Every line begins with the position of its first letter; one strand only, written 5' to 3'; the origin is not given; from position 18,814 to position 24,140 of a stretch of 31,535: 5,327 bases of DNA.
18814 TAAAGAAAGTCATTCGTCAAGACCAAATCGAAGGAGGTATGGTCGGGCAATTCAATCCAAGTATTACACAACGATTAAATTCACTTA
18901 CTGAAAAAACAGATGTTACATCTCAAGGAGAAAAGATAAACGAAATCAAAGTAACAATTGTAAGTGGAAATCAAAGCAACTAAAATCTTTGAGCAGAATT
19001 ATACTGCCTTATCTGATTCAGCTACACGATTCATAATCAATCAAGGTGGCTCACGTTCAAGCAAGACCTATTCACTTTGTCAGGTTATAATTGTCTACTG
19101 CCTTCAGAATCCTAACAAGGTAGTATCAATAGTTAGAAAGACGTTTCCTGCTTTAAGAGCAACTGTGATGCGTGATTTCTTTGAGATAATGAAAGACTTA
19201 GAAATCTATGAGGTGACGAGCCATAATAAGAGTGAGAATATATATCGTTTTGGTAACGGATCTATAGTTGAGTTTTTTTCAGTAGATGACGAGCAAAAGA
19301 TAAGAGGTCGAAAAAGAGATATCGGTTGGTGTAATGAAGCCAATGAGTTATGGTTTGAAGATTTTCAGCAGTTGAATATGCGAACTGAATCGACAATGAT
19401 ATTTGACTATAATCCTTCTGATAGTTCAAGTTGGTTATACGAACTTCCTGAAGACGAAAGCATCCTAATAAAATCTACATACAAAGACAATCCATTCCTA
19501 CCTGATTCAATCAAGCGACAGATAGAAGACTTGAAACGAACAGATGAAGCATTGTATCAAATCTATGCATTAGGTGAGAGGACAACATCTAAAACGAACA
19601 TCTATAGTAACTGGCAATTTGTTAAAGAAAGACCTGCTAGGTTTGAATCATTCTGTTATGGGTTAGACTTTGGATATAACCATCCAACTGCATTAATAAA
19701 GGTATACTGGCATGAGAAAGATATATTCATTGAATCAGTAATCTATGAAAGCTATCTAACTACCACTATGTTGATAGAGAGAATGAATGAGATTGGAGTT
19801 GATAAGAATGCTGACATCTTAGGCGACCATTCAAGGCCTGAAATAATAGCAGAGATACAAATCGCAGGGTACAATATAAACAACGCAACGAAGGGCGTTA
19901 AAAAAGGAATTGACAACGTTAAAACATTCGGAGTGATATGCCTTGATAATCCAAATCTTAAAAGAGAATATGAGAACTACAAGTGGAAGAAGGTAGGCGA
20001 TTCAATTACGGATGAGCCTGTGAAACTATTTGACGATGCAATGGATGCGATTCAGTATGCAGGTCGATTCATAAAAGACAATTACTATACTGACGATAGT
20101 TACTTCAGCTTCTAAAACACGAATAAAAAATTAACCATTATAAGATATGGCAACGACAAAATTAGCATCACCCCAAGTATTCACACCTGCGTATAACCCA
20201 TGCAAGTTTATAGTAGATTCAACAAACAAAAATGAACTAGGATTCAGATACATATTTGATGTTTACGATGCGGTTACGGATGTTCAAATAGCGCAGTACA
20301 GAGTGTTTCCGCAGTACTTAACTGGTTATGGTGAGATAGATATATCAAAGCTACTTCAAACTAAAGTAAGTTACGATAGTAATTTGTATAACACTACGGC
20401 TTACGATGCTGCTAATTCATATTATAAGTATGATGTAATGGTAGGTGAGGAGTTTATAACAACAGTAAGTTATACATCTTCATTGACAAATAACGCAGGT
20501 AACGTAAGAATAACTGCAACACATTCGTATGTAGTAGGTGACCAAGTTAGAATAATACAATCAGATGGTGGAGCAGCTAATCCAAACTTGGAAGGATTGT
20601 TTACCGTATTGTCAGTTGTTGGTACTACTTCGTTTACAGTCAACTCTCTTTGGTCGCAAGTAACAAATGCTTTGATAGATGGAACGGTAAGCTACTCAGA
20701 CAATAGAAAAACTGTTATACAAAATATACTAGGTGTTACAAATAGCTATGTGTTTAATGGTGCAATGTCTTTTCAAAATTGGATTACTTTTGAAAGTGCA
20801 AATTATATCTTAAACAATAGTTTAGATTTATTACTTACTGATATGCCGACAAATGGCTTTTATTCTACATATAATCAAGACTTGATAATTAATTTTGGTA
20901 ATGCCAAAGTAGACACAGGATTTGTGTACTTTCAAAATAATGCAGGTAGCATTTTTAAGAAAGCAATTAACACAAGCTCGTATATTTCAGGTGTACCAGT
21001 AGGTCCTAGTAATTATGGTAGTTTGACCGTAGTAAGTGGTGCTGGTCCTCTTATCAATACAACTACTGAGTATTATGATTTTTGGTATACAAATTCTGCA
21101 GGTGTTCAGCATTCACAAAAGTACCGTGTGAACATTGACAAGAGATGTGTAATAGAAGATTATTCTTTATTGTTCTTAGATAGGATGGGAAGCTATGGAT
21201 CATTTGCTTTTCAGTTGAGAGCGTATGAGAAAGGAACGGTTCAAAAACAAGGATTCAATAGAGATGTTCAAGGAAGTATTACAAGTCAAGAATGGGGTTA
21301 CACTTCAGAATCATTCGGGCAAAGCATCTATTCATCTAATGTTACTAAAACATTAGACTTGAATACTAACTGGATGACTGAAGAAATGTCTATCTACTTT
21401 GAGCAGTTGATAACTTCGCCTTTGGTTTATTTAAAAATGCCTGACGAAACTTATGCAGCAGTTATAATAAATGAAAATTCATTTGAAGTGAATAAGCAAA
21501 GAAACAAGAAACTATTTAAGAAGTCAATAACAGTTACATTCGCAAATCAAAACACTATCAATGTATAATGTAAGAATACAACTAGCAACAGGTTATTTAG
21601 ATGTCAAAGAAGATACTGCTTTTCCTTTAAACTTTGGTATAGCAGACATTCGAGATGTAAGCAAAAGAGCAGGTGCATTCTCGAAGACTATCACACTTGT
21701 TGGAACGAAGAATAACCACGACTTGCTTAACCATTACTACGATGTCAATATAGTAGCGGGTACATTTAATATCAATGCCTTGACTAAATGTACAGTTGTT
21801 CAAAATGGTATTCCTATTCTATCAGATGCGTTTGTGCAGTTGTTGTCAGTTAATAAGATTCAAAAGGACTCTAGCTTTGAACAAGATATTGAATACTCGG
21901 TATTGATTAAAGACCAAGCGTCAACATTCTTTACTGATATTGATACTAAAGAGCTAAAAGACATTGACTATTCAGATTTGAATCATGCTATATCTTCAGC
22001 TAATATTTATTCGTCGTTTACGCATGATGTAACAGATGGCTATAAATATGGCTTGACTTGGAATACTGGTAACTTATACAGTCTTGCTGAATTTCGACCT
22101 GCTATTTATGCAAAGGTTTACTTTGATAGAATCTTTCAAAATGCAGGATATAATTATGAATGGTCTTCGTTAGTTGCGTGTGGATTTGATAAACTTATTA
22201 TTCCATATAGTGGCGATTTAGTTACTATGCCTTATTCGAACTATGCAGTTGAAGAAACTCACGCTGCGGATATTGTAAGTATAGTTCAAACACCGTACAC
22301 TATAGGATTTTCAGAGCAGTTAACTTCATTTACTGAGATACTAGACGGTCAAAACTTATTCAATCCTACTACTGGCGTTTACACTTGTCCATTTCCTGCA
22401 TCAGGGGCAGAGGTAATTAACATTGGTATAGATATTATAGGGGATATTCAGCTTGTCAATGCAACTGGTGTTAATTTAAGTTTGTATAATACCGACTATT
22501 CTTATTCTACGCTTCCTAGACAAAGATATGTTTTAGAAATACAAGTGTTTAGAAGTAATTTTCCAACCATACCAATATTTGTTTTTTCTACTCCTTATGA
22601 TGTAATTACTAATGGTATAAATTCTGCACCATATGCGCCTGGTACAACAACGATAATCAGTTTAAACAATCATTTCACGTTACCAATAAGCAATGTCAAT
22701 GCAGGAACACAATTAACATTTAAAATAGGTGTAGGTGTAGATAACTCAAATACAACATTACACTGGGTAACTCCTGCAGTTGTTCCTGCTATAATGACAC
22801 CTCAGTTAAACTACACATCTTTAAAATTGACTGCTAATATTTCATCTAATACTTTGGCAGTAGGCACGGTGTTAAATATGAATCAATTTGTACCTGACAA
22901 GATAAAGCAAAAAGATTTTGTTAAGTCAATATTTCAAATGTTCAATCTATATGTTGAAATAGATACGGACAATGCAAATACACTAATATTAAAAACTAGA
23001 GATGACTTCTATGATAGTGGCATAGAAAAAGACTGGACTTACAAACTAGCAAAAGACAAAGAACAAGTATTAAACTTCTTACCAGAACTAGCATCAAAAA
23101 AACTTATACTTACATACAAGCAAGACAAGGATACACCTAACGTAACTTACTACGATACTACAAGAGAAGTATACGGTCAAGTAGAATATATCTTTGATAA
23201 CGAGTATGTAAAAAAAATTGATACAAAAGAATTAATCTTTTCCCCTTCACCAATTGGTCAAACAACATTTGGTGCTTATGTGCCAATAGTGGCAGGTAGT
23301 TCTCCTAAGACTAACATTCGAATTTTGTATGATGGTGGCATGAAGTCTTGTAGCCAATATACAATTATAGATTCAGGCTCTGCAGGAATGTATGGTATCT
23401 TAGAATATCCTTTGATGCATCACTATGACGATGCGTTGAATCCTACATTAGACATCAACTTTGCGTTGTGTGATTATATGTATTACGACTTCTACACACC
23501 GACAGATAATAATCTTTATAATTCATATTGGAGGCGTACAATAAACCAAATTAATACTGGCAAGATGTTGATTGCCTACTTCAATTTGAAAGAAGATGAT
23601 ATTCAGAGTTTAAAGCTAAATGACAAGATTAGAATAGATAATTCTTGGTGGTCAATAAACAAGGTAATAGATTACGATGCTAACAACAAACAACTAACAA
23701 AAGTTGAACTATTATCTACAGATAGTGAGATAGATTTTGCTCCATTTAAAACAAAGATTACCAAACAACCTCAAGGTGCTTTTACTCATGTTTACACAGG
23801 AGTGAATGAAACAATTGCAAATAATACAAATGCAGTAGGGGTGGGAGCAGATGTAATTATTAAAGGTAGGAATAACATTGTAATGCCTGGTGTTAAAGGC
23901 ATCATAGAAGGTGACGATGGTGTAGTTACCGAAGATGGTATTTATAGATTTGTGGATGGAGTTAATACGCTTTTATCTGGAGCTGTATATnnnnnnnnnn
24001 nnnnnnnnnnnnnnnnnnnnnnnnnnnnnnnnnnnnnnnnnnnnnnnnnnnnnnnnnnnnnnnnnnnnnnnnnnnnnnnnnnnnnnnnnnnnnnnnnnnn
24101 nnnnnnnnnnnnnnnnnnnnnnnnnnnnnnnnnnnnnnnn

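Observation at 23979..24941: Ice-binding-protein-like (DUF3494) beta-helix at the tip of a phage tail protein, with a second partial copy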

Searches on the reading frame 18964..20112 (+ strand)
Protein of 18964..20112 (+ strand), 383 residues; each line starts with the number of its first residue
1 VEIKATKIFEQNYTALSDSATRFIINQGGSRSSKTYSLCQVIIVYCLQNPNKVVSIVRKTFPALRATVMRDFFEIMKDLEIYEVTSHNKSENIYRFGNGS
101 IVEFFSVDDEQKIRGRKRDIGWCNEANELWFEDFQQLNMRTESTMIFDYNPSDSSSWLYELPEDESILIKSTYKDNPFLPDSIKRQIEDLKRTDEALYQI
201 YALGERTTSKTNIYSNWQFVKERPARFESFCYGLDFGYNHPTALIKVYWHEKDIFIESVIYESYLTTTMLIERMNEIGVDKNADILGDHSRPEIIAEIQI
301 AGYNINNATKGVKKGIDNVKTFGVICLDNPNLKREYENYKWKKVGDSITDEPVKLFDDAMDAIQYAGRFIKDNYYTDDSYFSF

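Call 10: search_protein_families(library=phrogs, proteins=[window:18964-20112:+], max_evalue=0.001)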
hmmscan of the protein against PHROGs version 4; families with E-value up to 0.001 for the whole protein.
window:18964-20112:+ (383 aa): 5 families
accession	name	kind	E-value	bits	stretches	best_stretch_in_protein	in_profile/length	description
phrog_2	-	head and packaging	2.5e-34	120.2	1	21-368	277-590/807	terminase large subunit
phrog_3717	-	head and packaging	1.2e-26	94.8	1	8-244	10-267/277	terminase large subunit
phrog_5653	-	head and packaging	3.3e-20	73.7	1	221-366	23-176/199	terminase large subunit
phrog_6672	-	head and packaging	2.8e-14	53.9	1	252-366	5-125/145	terminase large subunit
phrog_22023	-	unknown function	1.4e-08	36.1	1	144-262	24-148/153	-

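Call 11: search_protein_families(library=pfam, proteins=[window:18964-20112:+], max_evalue=0.001)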
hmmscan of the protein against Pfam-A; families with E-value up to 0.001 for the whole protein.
window:18964-20112:+ (383 aa): 2 families
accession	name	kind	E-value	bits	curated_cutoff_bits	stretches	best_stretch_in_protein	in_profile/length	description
PF04466.19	Terminase_3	-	1.2e-29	103.7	23.2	1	22-205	3-201/201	Phage terminase large subunit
PF03237.21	Terminase_6N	-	1e-12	48.6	22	1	29-217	5-211/215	Terminase large subunit, T4likevirus-type, N-terminal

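Call 12: search_dna_similar(query=window:18964-20112:+, collection=phages, mode=protein, max_rows=15)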
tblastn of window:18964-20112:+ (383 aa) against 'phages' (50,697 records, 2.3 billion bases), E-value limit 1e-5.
Records with a match: 1032; places in all: 1037; records where one place covers at least 80% of the query: 755.
Best place of each record, by identity: <60% 1032.
By first word of the organism name: Streptococcus 226; Staphylococcus 119; Bacteroides 97; Enterococcus 85; Flavobacterium 81; Clostridium 58; Bacillus 29; Vibrio 28; Phocaeicola 24; Bacteriophage 19; and 58 more.
By host as written in the record: - 70; Streptococcus thermophilus 54; Staphylococcus aureus 32; Clostridium sporogenes ATCC-15579 30; Flavobacterium sp. LMO9 27; Enterococcus faecalis 25; Flavobacterium sp. LMO6 19; Flavobacterium psychrophilum 950106-1/1 13; and 416 more.
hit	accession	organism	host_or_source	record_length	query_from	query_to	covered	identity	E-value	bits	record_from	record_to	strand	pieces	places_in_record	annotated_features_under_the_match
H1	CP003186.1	Thermoanaerobacterium phage THSA-485A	Thermoanaerobacterium saccharolyticum ...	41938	13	366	92%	34.6%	6e-49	183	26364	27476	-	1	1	phage terminase, large subunit, PBSX family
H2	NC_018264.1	Thermoanaerobacterium phage THSA-485A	Thermoanaerobacterium saccharolyticum ...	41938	13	366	92%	34.6%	6e-49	183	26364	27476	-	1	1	terminase large subunit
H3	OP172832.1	Parabacteroides phage PM682P6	Parabacteroides merdae DA682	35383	2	374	97%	32.7%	3e-52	192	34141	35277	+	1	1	terminase large subunit | hypothetical protein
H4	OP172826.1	Parabacteroides phage PM116P4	Parabacteroides merdae DA116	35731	2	374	97%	32.7%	3e-52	192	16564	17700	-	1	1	terminase large subunit | hypothetical protein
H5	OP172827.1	Parabacteroides phage PM116P5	Parabacteroides merdae DA116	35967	2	374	97%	32.7%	3e-52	192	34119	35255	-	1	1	terminase large subunit | hypothetical protein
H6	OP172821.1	Parabacteroides phage PM21P1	Parabacteroides merdae DA21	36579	2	374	97%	32.7%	4e-52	192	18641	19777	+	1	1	terminase large subunit | hypothetical protein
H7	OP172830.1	Parabacteroides phage PM682P3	Parabacteroides merdae DA682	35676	3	374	97%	32.8%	4e-52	192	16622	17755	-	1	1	terminase large subunit | hypothetical protein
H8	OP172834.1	Parabacteroides phage PM708P3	Parabacteroides merdae DA708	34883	3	374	97%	32.8%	4e-52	192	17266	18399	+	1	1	terminase large subunit | hypothetical protein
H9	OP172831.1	Parabacteroides phage PM682P4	Parabacteroides merdae DA682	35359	3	374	97%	32.8%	5e-52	192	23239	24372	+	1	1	terminase large subunit | hypothetical protein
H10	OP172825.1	Parabacteroides phage PM116P2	Parabacteroides merdae DA116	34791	3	374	97%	32.8%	6e-52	191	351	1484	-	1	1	terminase large subunit | hypothetical protein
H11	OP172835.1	Parabacteroides phage PM708P4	Parabacteroides merdae DA708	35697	3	374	97%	32.8%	7e-52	191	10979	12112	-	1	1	terminase large subunit | hypothetical protein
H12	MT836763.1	Bacteriophage sp.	human fecal samples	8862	13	367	93%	34.2%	3e-54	198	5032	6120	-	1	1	record has no annotation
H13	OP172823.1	Parabacteroides phage PM93P1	Parabacteroides merdae BSC93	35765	3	374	97%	32.5%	4e-51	189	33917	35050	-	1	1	terminase large subunit | hypothetical protein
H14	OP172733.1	Bacteroides phage BU241P1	Bacteroides uniformis DA241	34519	1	374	98%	32.2%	7e-53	194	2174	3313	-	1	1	terminase large subunit | hypothetical protein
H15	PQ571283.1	Bacteroides phage BU3-1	Bacteroides uniformis BG24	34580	1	374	98%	31.9%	1e-52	194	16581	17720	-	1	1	terminase large subunit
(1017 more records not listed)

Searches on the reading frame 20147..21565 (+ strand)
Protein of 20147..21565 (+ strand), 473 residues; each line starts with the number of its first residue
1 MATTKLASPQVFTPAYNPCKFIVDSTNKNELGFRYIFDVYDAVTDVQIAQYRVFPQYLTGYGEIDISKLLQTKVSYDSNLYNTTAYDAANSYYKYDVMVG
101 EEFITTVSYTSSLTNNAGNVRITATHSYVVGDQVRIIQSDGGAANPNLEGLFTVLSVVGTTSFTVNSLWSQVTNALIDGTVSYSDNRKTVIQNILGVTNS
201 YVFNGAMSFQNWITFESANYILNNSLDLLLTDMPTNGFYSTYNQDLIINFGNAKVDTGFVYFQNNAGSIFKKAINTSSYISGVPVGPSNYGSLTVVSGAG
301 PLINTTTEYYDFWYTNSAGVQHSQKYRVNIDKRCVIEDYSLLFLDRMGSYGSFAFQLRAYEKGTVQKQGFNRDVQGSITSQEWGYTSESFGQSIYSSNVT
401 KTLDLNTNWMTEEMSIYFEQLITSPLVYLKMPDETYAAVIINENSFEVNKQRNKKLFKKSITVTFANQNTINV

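Call 3: search_protein_families(library=pfam, proteins=[window:20147-21565:+], max_evalue=1)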
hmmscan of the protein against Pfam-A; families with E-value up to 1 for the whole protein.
window:20147-21565:+ (473 aa): 1 family
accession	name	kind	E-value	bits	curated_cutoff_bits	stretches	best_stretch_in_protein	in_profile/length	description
PF06868.16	DUF1257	-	0.078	13.7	22.2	1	20-51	27-58/103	Protein of unknown function (DUF1257)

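Call 4: search_protein_families(library=phrogs, proteins=[window:20147-21565:+], max_evalue=0.01)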
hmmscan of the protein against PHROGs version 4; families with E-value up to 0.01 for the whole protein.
window:20147-21565:+ (473 aa): 0 families

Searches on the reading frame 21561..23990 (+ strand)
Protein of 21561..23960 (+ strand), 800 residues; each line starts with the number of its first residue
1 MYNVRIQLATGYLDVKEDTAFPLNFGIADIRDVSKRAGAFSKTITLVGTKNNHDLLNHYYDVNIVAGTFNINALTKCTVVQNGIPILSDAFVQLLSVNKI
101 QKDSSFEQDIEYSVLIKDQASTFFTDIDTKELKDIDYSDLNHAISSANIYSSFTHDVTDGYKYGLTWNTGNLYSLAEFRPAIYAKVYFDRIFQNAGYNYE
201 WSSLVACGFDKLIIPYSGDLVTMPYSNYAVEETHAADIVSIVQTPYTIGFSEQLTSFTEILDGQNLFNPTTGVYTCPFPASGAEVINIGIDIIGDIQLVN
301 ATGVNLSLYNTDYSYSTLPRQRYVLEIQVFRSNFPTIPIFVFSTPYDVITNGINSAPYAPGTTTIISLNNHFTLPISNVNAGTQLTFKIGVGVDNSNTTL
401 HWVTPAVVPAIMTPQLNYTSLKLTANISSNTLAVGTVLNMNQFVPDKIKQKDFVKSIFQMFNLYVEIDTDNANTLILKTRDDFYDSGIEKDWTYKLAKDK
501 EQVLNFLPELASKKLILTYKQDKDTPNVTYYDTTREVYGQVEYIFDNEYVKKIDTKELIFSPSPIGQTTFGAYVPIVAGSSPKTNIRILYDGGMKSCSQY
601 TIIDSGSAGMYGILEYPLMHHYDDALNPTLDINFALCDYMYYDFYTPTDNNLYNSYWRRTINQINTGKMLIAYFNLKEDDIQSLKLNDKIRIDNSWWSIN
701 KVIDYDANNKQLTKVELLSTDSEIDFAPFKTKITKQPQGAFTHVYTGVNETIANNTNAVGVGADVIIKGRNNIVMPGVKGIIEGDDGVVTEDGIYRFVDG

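Call 36: search_solved_structures(query=window:21561-23960:+, max_evalue=10)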
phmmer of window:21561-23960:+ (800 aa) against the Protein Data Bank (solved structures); distinct sequences matched with E-value up to 10: 0.

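Call 61: predict_structure(alignment_id=A4)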
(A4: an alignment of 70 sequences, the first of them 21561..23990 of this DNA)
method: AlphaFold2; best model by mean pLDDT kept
length: 810 residues; sequences in the alignment: 70
mean_pLDDT: 74.0   pTM: 0.64
mean pLDDT of the five models: 74.0, 73.5, 72.8, 72.7, 69.9
residues with pLDDT >= 90: 193; 70-90: 374; 50-70: 95; < 50: 148
segments of 3 or more residues with pLDDT < 50: 26-40, 60-69, 508-561, 580-584, 634-666, 721-741, 805-810
pLDDT, mean of each block of 10 residues (from residue 1): 70 75 48 44 74 67 41 67 70 73 62 70 76 92 92 95 85 83 94 90 84 78 81 93 91 92 92 89 85 94 92 82 92 78 86 88 92 87 91 87 92 94 88 82 83 78 73 77 75 87 67 39 41 36 38 43 71 71 62 93 79 91 72 40 35 39 54 84 75 80 68 78 41 42 61 76 80 84 82 77 45
secondary structure, 60 per line:
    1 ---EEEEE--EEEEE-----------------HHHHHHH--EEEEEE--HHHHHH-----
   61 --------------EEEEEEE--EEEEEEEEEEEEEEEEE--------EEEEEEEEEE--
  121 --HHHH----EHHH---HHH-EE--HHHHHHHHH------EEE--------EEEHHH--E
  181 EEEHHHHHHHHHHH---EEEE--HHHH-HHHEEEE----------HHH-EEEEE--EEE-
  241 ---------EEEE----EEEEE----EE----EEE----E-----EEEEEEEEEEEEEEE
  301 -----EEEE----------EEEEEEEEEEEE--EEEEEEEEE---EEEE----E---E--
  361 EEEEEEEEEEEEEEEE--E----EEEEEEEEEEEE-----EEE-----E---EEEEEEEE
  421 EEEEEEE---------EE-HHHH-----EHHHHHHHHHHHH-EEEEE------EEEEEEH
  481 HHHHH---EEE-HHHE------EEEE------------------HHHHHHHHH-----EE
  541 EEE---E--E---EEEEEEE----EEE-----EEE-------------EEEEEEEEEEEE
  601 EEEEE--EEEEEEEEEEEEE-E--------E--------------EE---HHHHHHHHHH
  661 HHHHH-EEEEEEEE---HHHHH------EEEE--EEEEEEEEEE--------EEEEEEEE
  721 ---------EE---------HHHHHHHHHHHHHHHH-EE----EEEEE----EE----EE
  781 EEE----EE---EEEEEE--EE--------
elements in order (helices of 4 or more, strands of 3 or more residues): E4-8 E11-15 H33-39 E42-47 H50-55 E75-81 E84-100 E109-118 H123-126 H146-154 E161-163 E172-174 E180-183 H184-194 E198-201 H204-207 E212-215 E230-234 E237-239 E250-253 E258-262 E273-275 E286-300 E306-309 E320-331 E334-342 E346-349 E361-376 E384-395 E401-403 E413-427 H440-443 H450-461 E463-467 E474-479 H480-485 E489-491 E503-506 H525-533 E539-543 E554-560 E565-567 E573-575 E589-605 E608-620 H651-665 E667-674 H678-682 E689-692 E695-704 E713-720 H741-756 E764-768 E779-783 E793-798

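Call 63: fold_search(model_id=the predicted structure, library=pdb)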
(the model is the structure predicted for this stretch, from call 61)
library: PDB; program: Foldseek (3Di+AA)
matches with E <= 10: 905; with E <= 0.001: 26
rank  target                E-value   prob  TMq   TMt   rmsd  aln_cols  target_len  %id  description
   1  9eul                  1.1e-05  1.00  0.12  0.23   8.4       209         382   11  Cryo-EM structure of Staphylococcus aureus bacteriophage phi812 central spike protein - knob and petal domains (released 2025-04-09)
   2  4oul_B                5.8e-05  1.00  0.11  0.44   9.2       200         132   12  Crystal structure of human Caprin-2 C1q domain (released 2014-10-29)
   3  4oum                  7.2e-05  1.00  0.12  0.48   8.4       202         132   11  Crystal structure of human Caprin-2 C1q domain (released 2014-10-29)
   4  4ous                  8.9e-05  1.00  0.11  0.49   8.8       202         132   15  Crystal structure of zebrafish Caprin-2 C1q domain (released 2014-10-29)
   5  4oul_E                1.2e-04  1.00  0.11  0.48   9.2       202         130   12  Crystal structure of human Caprin-2 C1q domain (released 2014-10-29)
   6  4qql_C                1.5e-04  1.00  0.10  0.49  11.5       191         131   11  Crystal structure of C1QL3 in P1 space group (released 2015-04-22)
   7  4oul_A                1.8e-04  1.00  0.11  0.45   9.1       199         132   12  Crystal structure of human Caprin-2 C1q domain (released 2014-10-29)
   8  9lkk_C                1.9e-04  1.00  0.10  0.47  11.3       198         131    8  Crystal structure of C1ql1-gC1q hexamer (released 2025-12-17)
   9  6a3v_E                3.7e-04  1.00  0.12  0.46   8.7       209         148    9  Complex structure of human 4-1BB and 4-1BBL (released 2018-10-10)
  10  4qpy_A                3.7e-04  1.00  0.10  0.42  10.3       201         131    9  Crystal structure of C1QL2 (released 2015-04-15)
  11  1o91_A                3.7e-04  0.99  0.08  0.38  11.8       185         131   11  Crystal Structure of a Collagen VIII NC1 Domain Trimer (released 2003-11-20)
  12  9lkk_D                3.9e-04  1.00  0.11  0.49  10.1       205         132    9  Crystal structure of C1ql1-gC1q hexamer (released 2025-12-17)
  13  1pk6_B                4.1e-04  1.00  0.09  0.45  10.3       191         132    8  Globular Head of the Complement System Protein C1q (released 2003-10-21)
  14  4d7y                  4.3e-04  1.00  0.09  0.42  11.2       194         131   11  Crystal structure of mouse C1QL1 globular domain (released 2015-01-28)
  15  4nn0_B                5.1e-04  1.00  0.10  0.43  10.5       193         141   12  Crystal structure of the C1QTNF5 globular domain in space group P63 (released 2014-03-26)
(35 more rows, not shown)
